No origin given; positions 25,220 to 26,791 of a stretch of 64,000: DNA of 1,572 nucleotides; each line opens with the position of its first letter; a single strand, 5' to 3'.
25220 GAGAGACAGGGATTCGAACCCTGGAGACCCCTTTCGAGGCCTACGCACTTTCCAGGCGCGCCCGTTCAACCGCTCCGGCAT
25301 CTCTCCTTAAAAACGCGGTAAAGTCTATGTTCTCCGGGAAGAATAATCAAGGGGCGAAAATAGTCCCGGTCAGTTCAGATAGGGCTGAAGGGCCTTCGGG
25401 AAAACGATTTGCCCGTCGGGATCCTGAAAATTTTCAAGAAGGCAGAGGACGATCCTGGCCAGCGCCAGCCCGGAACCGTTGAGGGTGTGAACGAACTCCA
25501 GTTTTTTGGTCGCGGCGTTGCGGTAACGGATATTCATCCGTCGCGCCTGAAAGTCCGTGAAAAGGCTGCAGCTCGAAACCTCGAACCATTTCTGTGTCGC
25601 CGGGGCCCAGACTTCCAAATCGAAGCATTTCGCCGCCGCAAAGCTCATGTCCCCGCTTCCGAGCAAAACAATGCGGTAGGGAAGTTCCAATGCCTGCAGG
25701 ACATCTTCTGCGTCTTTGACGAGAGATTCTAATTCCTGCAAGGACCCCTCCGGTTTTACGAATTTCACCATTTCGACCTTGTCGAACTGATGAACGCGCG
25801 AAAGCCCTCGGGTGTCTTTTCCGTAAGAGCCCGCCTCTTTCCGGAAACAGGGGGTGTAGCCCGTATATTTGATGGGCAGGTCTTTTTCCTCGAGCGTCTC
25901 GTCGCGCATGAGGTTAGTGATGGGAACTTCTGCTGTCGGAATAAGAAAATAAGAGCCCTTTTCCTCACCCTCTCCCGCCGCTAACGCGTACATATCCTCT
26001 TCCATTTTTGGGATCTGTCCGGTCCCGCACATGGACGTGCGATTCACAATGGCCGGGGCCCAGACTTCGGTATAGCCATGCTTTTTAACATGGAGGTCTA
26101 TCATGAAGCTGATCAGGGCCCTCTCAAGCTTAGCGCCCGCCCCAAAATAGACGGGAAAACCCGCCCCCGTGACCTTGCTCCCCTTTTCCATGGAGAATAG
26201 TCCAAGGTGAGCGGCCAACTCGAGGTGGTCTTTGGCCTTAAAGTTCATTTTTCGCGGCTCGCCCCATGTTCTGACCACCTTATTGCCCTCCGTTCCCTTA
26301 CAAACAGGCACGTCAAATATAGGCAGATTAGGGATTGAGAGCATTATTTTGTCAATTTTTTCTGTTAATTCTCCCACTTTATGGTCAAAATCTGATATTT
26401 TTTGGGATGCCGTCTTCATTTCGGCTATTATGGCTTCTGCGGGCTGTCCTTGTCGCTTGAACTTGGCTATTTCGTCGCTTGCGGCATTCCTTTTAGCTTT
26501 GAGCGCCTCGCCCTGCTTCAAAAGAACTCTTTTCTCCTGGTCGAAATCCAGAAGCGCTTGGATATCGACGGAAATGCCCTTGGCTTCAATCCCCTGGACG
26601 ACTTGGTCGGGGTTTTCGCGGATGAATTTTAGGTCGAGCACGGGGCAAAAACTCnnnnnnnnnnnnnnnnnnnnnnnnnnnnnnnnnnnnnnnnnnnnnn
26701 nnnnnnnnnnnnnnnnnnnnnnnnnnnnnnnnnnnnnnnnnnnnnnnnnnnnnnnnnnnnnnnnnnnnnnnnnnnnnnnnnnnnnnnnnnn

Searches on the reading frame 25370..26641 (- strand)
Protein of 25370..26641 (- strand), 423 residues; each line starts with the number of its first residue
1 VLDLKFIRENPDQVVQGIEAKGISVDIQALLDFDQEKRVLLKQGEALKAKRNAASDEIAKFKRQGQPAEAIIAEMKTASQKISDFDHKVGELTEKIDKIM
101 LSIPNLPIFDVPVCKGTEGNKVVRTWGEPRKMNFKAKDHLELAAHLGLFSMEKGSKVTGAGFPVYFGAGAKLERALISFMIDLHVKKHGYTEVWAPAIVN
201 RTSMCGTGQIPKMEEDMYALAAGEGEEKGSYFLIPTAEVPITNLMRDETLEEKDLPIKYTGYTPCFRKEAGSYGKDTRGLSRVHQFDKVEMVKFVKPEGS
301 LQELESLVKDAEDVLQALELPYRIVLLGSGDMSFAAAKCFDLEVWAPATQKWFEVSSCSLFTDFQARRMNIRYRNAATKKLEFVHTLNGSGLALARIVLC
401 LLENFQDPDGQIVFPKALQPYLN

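Call 74: list_cluster_members(proteins=[P0001, window:25370-26641:-])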
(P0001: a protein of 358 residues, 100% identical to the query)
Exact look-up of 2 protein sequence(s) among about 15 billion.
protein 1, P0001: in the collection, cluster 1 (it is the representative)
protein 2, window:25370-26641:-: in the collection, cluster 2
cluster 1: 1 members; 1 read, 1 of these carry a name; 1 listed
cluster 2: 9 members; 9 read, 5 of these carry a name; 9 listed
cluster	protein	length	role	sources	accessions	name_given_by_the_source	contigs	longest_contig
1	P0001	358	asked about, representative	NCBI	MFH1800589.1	MAG: tyrosine-type recombinase/integrase [Candidatus Omnitrophota bacterium]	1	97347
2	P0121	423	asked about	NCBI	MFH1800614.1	MAG: serine--tRNA ligase [Candidatus Omnitrophota bacterium]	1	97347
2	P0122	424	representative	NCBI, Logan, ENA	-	-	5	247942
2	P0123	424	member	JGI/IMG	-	seryl-tRNA synthetase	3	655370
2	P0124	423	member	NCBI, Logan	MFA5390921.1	MAG: serine--tRNA ligase [Candidatus Omnitrophota bacterium]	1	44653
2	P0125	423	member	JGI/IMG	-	seryl-tRNA synthetase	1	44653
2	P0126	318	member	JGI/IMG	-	seryl-tRNA synthetase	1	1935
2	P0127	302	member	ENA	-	-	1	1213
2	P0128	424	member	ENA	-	-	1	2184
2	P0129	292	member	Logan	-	-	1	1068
